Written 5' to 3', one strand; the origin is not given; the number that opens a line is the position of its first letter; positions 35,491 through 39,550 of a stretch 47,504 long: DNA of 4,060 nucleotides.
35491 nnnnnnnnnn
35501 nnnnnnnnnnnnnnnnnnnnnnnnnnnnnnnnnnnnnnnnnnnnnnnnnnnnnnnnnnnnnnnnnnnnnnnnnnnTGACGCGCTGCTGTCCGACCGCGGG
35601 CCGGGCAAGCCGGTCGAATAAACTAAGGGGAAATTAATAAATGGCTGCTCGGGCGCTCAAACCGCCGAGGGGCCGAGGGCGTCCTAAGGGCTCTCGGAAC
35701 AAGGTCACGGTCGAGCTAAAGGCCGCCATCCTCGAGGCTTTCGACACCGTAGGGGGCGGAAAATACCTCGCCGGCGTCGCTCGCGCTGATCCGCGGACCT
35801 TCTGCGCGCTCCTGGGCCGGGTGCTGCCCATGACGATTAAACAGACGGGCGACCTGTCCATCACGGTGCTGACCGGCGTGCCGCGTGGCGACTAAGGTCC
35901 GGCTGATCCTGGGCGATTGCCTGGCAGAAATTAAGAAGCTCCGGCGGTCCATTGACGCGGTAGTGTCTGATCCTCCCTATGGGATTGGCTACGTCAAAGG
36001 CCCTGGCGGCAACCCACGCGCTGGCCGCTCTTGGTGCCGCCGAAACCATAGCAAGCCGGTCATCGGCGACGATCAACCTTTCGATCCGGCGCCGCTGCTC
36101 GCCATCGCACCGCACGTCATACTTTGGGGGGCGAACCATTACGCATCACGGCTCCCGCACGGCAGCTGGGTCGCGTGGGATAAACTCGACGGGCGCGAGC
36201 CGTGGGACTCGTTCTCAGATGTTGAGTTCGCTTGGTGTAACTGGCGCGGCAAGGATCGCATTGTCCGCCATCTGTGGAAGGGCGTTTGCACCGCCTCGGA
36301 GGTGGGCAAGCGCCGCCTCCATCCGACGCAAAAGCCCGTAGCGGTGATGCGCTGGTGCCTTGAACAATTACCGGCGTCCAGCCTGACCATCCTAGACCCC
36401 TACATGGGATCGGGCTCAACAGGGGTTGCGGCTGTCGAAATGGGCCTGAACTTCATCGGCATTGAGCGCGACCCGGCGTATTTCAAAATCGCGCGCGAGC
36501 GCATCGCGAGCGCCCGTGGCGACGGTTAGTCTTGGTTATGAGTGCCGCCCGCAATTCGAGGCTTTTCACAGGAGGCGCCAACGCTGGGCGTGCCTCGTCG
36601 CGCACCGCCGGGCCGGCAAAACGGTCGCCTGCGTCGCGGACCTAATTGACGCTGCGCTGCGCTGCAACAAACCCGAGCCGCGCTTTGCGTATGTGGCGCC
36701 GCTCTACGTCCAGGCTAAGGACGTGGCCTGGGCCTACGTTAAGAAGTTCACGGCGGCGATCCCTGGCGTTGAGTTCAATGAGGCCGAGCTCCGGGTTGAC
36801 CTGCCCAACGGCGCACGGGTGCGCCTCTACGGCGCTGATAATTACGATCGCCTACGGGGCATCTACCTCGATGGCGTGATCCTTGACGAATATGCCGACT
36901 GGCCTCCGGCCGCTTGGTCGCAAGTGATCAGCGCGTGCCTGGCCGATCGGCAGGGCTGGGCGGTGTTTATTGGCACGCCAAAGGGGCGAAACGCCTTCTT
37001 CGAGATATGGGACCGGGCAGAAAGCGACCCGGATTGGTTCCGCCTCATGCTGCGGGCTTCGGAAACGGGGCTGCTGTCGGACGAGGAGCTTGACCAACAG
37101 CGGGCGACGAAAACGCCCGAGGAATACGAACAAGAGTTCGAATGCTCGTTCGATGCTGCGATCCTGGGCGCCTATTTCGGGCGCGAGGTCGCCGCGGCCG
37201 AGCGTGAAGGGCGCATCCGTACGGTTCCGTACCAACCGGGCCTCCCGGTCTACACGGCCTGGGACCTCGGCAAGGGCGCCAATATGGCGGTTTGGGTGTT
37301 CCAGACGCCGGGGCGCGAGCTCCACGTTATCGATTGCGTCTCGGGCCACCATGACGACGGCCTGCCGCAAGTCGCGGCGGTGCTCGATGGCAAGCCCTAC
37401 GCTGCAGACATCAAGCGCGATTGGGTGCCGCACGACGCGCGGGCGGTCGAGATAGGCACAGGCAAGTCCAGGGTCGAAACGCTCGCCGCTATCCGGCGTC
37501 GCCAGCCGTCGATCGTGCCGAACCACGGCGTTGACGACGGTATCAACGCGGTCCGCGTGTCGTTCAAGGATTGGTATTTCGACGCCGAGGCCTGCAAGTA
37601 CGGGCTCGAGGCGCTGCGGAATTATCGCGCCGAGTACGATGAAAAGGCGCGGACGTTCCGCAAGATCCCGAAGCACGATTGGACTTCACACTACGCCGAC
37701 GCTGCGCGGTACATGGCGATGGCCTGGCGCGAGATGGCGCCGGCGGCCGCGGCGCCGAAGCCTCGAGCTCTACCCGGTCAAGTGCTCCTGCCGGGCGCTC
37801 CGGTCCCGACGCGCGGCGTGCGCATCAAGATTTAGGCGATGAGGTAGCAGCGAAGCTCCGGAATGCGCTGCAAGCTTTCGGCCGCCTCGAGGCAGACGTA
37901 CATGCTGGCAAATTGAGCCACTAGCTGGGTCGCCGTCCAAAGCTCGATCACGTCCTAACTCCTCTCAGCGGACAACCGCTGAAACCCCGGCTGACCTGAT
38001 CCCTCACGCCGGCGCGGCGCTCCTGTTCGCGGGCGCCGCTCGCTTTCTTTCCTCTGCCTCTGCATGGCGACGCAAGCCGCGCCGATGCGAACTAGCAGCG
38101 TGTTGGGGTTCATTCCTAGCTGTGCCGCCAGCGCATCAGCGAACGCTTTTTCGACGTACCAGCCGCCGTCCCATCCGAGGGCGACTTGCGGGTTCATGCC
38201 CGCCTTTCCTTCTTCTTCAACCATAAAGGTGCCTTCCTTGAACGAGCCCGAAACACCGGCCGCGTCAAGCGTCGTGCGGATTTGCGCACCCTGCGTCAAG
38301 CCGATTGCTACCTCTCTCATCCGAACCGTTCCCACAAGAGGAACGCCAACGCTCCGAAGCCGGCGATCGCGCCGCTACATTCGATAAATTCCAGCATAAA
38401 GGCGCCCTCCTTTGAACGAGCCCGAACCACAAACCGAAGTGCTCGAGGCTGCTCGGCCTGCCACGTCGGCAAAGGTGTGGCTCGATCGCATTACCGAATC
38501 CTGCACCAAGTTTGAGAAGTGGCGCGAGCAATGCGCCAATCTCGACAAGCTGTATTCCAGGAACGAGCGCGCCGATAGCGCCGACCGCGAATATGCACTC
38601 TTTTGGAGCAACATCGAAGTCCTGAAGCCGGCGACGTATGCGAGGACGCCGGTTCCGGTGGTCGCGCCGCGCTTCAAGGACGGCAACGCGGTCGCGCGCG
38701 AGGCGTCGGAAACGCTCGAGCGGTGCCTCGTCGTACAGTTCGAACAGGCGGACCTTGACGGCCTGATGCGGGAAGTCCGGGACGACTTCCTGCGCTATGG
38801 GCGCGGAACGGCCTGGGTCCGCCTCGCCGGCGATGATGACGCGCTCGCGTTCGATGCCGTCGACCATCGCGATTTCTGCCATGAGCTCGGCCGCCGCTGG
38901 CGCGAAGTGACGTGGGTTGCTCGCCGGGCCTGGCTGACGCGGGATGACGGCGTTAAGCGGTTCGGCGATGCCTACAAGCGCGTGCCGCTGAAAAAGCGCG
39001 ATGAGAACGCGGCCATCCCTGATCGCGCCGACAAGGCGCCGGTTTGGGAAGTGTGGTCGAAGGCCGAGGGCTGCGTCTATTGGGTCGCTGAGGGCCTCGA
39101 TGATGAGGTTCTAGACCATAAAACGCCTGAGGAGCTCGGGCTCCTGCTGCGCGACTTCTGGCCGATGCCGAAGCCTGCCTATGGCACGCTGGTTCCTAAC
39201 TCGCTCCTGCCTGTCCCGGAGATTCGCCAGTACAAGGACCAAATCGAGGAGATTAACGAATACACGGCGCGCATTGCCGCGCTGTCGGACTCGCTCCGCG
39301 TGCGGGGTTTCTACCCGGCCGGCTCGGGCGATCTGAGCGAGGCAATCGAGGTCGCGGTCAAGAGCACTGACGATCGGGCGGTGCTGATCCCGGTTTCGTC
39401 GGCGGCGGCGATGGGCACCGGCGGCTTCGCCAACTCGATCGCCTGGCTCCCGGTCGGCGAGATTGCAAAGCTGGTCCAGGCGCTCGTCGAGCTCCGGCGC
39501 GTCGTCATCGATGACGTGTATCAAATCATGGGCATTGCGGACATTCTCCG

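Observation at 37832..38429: Three-ORF antisense cassette between terminase and portal, with a duplicated translation-initiation region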

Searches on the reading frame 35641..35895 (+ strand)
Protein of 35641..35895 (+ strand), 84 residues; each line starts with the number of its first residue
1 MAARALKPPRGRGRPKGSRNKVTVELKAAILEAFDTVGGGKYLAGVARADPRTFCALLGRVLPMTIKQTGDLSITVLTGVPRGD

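Call 7: search_protein_families(library=pfam, proteins=[window:35641-35895:+], max_evalue=1)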
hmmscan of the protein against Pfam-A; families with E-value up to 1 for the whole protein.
window:35641-35895:+ (84 aa): 0 families

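Call 8: search_protein_families(library=phrogs, proteins=[window:35641-35895:+], max_evalue=0.1)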
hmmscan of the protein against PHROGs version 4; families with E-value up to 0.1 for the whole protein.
window:35641-35895:+ (84 aa): 3 families
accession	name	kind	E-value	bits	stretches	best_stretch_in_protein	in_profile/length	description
phrog_11043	-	unknown function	4.2e-12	46.9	1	6-79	12-92/105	-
phrog_15261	-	unknown function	0.04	15.4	1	9-32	12-35/99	-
phrog_8771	-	unknown function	0.07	14.1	1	13-30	31-48/142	-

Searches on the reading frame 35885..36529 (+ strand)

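Call 7: search_protein_families(library=pfam, proteins=[window:35885-36529:+], max_evalue=1)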
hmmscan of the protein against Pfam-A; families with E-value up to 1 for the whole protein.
window:35885-36529:+ (214 aa): 3 families
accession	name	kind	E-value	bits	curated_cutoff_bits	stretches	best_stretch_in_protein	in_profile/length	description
PF01555.25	N6_N4_Mtase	-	9.3e-20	72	26.7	1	120-204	133-220/221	DNA methylase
PF01170.24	UPF0020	-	0.00031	20.9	22.3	1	16-34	115-133/197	RMKL-like, methyltransferase domain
PF03602.21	Cons_hypoth95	-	0.015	15.4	24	1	165-209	41-86/182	Conserved hypothetical protein 95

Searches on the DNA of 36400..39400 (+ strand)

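Call 9: search_dna_similar(query=window:36400-39400:+, collection=phages, mode=distant, max_rows=20)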
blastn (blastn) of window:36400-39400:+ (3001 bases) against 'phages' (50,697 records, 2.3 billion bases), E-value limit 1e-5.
Records with a match: 2; places in all: 2; records where one place covers at least 80% of the query: 0.
Best place of each record, by identity: 60-80% 2.
By first word of the organism name: Bradyrhizobium 1; Rhizobium 1.
By host as written in the record: Bradyrhizobium japonicum S10J 1; Rhizobium phaseoli I3_18 1.
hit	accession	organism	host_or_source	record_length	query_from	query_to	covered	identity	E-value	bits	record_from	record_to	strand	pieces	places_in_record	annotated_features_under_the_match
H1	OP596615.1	Bradyrhizobium phage ppBjS10J-1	Bradyrhizobium japonicum S10J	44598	2227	2423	7%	67.7%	1e-6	63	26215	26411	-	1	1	hypothetical protein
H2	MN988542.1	Rhizobium phage RHph_I3_18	Rhizobium phaseoli I3_18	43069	2774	2924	5%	74.3%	2e-15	92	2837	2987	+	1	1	hypothetical protein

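Call 24: search_rna_families(source=window, start=37300, end=39000, threshold=evalue, max_evalue=1)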
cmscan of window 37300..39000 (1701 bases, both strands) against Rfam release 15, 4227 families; matches with E-value up to 1: 0.
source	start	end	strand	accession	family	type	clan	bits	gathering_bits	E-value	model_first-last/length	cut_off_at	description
